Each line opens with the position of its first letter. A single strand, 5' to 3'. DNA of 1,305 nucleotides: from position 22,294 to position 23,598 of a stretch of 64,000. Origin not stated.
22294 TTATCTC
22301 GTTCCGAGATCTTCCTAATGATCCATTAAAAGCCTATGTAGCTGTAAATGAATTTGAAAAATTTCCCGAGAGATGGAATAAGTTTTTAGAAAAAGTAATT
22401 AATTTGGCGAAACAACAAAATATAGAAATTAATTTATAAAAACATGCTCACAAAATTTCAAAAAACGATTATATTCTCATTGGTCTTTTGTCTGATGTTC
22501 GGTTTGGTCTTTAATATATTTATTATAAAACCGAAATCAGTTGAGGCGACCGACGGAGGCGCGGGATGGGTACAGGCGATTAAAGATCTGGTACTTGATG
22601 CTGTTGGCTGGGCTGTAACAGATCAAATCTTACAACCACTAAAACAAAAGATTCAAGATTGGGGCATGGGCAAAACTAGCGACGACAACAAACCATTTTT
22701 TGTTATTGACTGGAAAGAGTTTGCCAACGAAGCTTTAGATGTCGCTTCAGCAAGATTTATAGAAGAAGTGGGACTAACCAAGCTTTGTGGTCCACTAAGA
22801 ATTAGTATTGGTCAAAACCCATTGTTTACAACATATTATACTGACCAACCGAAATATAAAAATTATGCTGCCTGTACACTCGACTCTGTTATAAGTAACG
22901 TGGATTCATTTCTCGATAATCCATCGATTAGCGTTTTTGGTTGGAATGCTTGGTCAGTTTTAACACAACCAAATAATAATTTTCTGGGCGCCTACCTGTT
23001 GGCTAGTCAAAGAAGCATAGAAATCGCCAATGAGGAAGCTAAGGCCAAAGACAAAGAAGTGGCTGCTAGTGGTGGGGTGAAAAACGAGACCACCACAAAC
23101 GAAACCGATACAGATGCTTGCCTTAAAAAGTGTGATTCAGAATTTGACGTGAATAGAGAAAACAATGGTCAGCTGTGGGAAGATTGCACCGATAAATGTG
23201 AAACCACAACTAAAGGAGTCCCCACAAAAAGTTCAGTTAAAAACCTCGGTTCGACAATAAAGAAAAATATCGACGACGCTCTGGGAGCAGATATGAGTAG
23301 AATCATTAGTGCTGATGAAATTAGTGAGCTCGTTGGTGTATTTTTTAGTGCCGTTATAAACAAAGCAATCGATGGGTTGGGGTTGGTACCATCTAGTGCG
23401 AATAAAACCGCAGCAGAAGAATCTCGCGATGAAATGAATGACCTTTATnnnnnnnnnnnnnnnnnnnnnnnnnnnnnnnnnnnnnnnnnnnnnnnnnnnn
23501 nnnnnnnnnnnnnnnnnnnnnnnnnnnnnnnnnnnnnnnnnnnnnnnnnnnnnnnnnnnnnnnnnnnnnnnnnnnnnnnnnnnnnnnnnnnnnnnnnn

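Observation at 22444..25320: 958-aa secreted cysteine-rich protein embedded in the T4SS-like operon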

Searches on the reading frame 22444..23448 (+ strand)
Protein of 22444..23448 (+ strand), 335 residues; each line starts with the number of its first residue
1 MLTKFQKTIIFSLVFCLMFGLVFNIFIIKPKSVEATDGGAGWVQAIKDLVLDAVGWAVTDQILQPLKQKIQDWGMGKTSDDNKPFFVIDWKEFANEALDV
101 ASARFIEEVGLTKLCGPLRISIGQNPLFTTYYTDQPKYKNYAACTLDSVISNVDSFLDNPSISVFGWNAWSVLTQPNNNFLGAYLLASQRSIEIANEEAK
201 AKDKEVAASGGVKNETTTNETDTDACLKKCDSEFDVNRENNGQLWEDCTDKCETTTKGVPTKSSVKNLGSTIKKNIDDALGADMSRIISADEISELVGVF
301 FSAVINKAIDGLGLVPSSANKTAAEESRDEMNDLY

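Call 37: search_solved_structures(query=A2, max_evalue=1)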
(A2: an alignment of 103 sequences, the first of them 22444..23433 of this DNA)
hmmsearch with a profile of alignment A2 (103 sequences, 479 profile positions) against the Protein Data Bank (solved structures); distinct sequences matched with E-value up to 1: 2.
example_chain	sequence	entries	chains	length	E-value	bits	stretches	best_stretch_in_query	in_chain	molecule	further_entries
8tzk_E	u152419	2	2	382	0.45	13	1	304-449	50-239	Peptidase M23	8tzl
4ilo_A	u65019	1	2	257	0.7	12.4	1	329-453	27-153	CT398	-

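Call 39: search_protein_families(library=pfam, alignment_id=A3, max_evalue=0.01)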
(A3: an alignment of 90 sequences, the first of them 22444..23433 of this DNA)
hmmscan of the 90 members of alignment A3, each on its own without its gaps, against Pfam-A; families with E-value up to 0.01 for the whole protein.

A. member 1, window:22444-23433:+ (330 aa): 0 families

B. families by the number of members that match (of 90 scanned): 19 families
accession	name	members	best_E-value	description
PF13290.12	CHB_HEX_C_1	2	3.4e-23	Chitobiase/beta-hexosaminidase C-terminal domain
PF13287.12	Fn3_assoc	2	6.1e-17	Fn3 associated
PF00041.27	fn3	2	3.5e-09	Fibronectin type III domain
PF13946.11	DUF4214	1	2.3e-15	Domain of unknown function (DUF4214)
PF13605.11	DUF4141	1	4.6e-08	Domain of unknown function (DUF4141)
PF13948.11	DUF4215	1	6.6e-07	Domain of unknown function (DUF4215)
PF13166.12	AAA_13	1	0.00035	AAA domain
PF24489.1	Ig_J_second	1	0.00039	Tip attachment protein J second Ig-like domain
PF23649.1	FKBP15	1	0.00072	FK506-binding protein 15-like domain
PF17097.10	Kre28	1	0.0012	Spindle pole body component Kre28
PF00427.26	PBS_linker_poly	1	0.0013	Phycobilisome Linker polypeptide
PF13202.12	EF-hand_5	1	0.0019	EF hand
PF04286.17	DUF445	1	0.0042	Protein of unknown function (DUF445)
PF16888.10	YwqH-like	1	0.0045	YwqH-like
PF13385.13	Laminin_G_3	1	0.0046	Concanavalin A-like lectin/glucanases superfamily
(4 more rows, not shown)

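Call 42: find_homologous_proteins(query=A4, max_evalue=0.00001)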
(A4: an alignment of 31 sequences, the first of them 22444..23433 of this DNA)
Query A4 (31 sequences) (330 aa, profile of the alignment): 7 proteins with E <= 0.00001 among 8000 candidates.
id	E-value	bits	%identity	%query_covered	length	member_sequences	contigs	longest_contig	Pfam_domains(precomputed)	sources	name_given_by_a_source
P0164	1.6e-96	342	31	81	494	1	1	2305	-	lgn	-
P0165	2.3e-78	282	27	89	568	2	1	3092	-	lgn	-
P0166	8.9e-67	244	31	36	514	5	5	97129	-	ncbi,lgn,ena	-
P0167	4.4e-64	235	25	86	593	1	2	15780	-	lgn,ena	-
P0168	1.2e-62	230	27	51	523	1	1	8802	-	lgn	-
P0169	4.6e-41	159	22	97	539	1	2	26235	-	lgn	-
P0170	1.3e-40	158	23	97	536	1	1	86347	-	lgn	-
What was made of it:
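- Tried and rejected: A word-indexed homolog search with a 31-sequence alignment returned only 7 hits (call 42).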

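Call 43: search_solved_structures(query=A4, max_evalue=10)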
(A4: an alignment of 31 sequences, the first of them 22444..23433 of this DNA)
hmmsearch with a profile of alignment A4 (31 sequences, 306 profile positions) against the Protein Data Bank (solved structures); distinct sequences matched with E-value up to 10: 0.

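Call 45: find_encoding_contigs(protein=P0166, flank=9000, max_places=1)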
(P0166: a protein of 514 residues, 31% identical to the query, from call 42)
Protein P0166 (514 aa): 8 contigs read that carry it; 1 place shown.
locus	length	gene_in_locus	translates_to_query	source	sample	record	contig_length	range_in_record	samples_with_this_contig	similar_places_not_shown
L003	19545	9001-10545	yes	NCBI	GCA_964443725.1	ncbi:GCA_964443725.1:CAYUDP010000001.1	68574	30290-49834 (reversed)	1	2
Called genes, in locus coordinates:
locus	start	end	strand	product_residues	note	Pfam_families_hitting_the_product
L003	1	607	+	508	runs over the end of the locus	PF05362:Lon_C, PF13541:ChlI, PF00493:MCM (weak), PF01078:Mg_chelatase, PF07728:AAA_5, PF13335:Mg_chelatase_C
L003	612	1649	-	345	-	PF01476:LysM, PF23446:LysM1_NFP_LYK (faint), PF23473:LysM3_LYK4_5 (weak), PF01476:LysM, PF01551:Peptidase_M23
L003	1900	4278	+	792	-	-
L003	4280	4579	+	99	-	PF18908:DUF5663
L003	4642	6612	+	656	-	PF00580:UvrD-helicase, PF13604:AAA_30 (faint), PF01443:Viral_helicase1 (faint), PF13087:AAA_12 (faint), PF13245:AAA_19, PF13361:UvrD_C, PF13538:UvrD_C_2 (weak)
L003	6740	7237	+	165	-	-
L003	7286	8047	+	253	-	PF00398:RrnaAD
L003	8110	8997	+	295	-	-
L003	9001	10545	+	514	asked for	-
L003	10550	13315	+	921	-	-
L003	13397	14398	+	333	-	-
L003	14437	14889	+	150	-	PF12666:PrgI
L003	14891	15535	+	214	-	PF26593:TraC-like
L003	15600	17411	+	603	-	PF19044:P-loop_TraG, PF01935:DUF87 (weak), PF12846:AAA_10 (faint)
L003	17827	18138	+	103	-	-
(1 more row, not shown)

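Call 46: find_encoding_contigs(protein=P0170, flank=9000, max_places=1)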
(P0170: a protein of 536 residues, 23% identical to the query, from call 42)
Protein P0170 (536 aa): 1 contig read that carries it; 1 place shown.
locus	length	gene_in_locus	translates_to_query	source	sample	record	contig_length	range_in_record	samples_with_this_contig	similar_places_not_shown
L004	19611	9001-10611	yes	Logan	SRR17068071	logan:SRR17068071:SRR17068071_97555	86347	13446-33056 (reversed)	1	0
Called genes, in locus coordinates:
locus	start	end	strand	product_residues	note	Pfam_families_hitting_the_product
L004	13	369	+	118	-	PF01258:zf-dskA_traR (weak)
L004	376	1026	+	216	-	PF06790:UPF0259, PF25231:DUF7847, PF06161:DUF975, PF10110:GPDPase_memb (weak)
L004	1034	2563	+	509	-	PF05362:Lon_C (weak), PF13541:ChlI, PF00158:Sigma54_activat (weak), PF00493:MCM, PF01078:Mg_chelatase, PF00004:AAA (weak), PF07728:AAA_5, PF13335:Mg_chelatase_C, +1 more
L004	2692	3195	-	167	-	PF18306:LDcluster4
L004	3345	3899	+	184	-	PF00156:Pribosyltran (weak)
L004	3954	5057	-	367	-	PF01476:LysM, PF23446:LysM1_NFP_LYK (faint), PF23473:LysM3_LYK4_5 (faint), PF01551:Peptidase_M23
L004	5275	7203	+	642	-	PF00580:UvrD-helicase, PF13245:AAA_19, PF13604:AAA_30 (faint), PF01443:Viral_helicase1 (faint), PF13361:UvrD_C, PF13538:UvrD_C_2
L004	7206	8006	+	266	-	PF00398:RrnaAD, PF13649:Methyltransf_25 (weak)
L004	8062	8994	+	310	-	-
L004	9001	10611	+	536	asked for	-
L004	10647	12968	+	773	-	-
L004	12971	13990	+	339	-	-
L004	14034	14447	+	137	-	PF12666:PrgI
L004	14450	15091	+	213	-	PF26593:TraC-like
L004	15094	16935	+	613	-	PF19044:P-loop_TraG, PF01935:DUF87 (weak), PF12846:AAA_10 (faint)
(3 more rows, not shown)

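Call 49: search_protein_families(library=pfam, proteins=[P0166, P0170], max_evalue=0.1)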
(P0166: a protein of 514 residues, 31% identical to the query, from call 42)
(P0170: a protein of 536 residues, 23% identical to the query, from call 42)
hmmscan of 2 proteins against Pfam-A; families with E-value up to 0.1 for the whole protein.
P0166 (514 aa): 0 families

P0170 (536 aa): 0 families

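Call 62: predict_structure(alignment_id=A5)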
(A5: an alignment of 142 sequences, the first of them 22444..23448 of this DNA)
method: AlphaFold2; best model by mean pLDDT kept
length: 335 residues; sequences in the alignment: 142
mean_pLDDT: 68.7   pTM: 0.43
mean pLDDT of the five models: 68.7, 68.2, 65.3, 65.0, 63.1
residues with pLDDT >= 90: 47; 70-90: 99; 50-70: 151; < 50: 38
segments of 3 or more residues with pLDDT < 50: 33-36, 112-114, 116-134, 310-318
pLDDT, mean of each block of 10 residues (from residue 1): 85 89 70 49 61 69 72 70 68 69 65 46 43 49 56 65 64 66 73 81 77 80 94 94 96 90 77 67 58 59 55 45 70 59
secondary structure, 60 per line:
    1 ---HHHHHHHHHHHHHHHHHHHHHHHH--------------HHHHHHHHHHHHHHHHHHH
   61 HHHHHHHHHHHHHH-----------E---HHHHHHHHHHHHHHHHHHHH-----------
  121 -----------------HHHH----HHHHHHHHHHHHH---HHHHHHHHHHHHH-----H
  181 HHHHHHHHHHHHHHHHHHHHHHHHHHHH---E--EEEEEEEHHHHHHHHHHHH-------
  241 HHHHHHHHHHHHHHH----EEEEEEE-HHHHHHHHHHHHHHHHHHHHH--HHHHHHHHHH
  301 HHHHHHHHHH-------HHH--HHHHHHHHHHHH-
elements in order: H4-27 H42-74 H90-109 H138-141 H146-158 H162-174 H180-208 E215-221 H222-233 H241-255 E260-266 H268-288 H291-310 H323-334
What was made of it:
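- On TrbJ/VirB5: The AF2 N-domain model is helical but has pLDDT 68.7 and pTM 0.43 (call 62).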

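Call 65: fold_search(model_id=the predicted structure, library=pdb)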
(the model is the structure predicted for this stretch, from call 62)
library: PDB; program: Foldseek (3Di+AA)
matches with E <= 10: 27; with E <= 0.001: 0
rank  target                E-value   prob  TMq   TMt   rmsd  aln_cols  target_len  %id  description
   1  7d6d_A                1.9e+00  0.06  0.12  0.11  34.0       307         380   12  Structural insights into membrane remodeling by SNX1 (released 2021-03-17)
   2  2z0v_A                2.5e+00  0.08  0.16  0.21  27.1       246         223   13  Crystal structure of BAR domain of Endophilin-III (released 2008-05-13)
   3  2z0v_B                3.1e+00  0.06  0.14  0.19  27.5       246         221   10  Crystal structure of BAR domain of Endophilin-III (released 2008-05-13)
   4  1y2o_A                3.4e+00  0.05  0.14  0.18  36.3       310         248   12  Structure of N-terminal domain IRSp53/BAIAP2 (released 2005-02-15)
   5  2h40                  3.8e+00  0.02  0.08  0.09  19.6       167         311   11  Crystal structure of the catalytic domain of unliganded PDE5 (released 2006-06-06)
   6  8qy5_B                4.2e+00  0.02  0.07  0.14  22.0       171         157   11  Structure of interleukin 6. (released 2024-02-21)
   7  8j20_D                4.5e+00  0.02  0.11  0.13  28.2       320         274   12  Cryo-EM structure of FFAR3 bound with valeric acid and AR420626 (released 2024-01-24)
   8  8j7w_A                5.0e+00  0.05  0.14  0.16  18.3       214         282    9  Cryo-EM structure of hZnT7-Fab complex in zinc state 2, determined in heterogeneous conformations- one subunit in an i (released 2023-09-20)
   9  7zxk_A                5.3e+00  0.04  0.10  0.19  16.1       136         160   12  Human IL-27 in complex with neutralizing SRF388 FAb fragment (released 2022-11-02)
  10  8j7w_B                5.5e+00  0.04  0.13  0.15  16.9       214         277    9  Cryo-EM structure of hZnT7-Fab complex in zinc state 2, determined in heterogeneous conformations- one subunit in an i (released 2023-09-20)
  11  2x3x_B                6.5e+00  0.02  0.11  0.13  36.3       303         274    8  structure of mouse syndapin I (crystal form 1) (released 2010-04-07)
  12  7sqc_1X               6.9e+00  0.03  0.15  0.19  36.8       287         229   11  Ciliary C1 central pair apparatus isolated from Chlamydomonas reinhardtii (released 2022-04-13)
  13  2ykt_A                6.9e+00  0.03  0.13  0.17  32.5       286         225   10  Crystal structure of the I-BAR domain of IRSp53 (BAIAP2) in complex with an EHEC derived Tir peptide (released 2011-09-07)
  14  8j7t_A                6.9e+00  0.03  0.13  0.15  18.3       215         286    9  Cryo-EM structure of hZnT7-Fab complex in zinc-unbound state, determined in outward-facing conformation (released 2023-09-20)
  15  7zg0_A                7.2e+00  0.02  0.09  0.15  15.4       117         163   10  Murine IL-27 in complex with IL-27Ra and a non-competing Nb (released 2022-11-02)
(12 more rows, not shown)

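Call 67: search_protein_families(library=ncbifam, alignment_id=A6, max_evalue=1)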
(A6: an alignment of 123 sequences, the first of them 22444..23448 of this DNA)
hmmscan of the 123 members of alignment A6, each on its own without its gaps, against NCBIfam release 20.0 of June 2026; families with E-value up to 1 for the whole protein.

A. member 1, window:22444-23448:+ (335 aa): 1 family
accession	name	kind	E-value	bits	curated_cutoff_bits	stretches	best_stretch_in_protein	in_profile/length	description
NF005545.0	PRK07208.1-1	equivalog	0.088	11.1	451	1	191-329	171-307/504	hypothetical protein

B. families by the number of members that match (of 123 scanned): 39 families (the first 25 are shown)
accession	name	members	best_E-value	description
NF010448.0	PRK13874.1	22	2.6e-07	conjugal transfer protein TrbJ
TIGR02780.1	TrbJ_Ti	10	0.0032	P-type conjugative transfer protein TrbJ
NF010452.0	PRK13879.1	3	0.00041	P-type conjugative transfer protein TrbJ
TIGR01541.1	tape_meas_lam_C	3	0.049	phage tail tape measure protein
NF041474.1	membrane_YkgR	3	0.051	small membrane protein YkgR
NF010434.0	PRK13860.1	2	0.027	pilin minor subunit VirB5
TIGR02076.1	pyrH_arch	2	0.15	UMP kinase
NF010416.0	PRK13842.1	1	1.4e-06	conjugal transfer protein TrbJ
TIGR00767.1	rho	1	5.8e-05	transcription termination factor Rho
NF006886.1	PRK09376.1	1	6.5e-05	transcription termination factor Rho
NF041509.1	paralog_Rho2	1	0.00043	transcription termination factor Rho, short form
NF012208.0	SDR_dihy_bifunc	1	0.006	bifunctional dihydropteridine reductase/dihydrofolate reductase TmpR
TIGR02858.1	spore_III_AA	1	0.019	stage III sporulation protein AA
NF011118.0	PRK14548.1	1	0.022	50S ribosomal protein L23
TIGR02287.1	PaaY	1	0.026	phenylacetic acid degradation protein PaaY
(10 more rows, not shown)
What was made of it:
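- Others hit TrbJ_Ti and VirB5 models (call 67).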
